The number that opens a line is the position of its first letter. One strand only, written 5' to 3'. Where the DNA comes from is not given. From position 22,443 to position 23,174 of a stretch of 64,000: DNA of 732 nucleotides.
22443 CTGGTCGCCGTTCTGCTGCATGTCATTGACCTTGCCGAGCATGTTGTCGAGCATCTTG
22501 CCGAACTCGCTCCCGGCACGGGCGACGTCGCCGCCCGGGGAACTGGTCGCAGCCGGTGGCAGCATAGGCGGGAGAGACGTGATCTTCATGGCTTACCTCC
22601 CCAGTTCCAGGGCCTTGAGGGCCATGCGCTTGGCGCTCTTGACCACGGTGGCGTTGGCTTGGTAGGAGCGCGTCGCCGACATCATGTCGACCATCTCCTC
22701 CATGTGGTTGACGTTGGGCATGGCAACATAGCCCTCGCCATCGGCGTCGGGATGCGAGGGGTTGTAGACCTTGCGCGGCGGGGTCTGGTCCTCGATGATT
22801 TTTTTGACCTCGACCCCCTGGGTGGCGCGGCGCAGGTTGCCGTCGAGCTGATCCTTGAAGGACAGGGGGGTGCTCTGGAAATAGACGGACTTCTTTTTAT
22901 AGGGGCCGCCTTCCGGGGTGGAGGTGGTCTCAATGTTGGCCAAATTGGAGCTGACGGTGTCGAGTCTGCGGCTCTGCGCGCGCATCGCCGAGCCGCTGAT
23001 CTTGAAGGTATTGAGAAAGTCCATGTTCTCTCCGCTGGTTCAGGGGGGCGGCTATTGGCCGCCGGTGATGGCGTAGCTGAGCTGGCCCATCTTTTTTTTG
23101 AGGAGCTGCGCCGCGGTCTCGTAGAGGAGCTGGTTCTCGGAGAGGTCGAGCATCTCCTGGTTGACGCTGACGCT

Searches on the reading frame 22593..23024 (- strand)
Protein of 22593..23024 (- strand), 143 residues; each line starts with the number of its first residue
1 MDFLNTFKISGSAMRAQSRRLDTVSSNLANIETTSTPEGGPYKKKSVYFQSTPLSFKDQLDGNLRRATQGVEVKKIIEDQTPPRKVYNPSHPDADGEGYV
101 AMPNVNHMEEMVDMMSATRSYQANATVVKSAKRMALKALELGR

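Call 23: search_protein_families(library=pfam, proteins=[window:22593-23024:-], max_evalue=0.00001)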
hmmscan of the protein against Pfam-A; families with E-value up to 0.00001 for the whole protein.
window:22593-23024:- (143 aa): 2 families
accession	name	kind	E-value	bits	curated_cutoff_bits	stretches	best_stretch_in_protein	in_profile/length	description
PF06429.18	Flg_bbr_C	-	4.9e-14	52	23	1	98-141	3-46/46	Flagellar basal body rod FlgEFG protein C-terminal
PF00460.25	Flg_bb_rod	-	3.3e-08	33.7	20.7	1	9-34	3-28/31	Flagella basal body rod protein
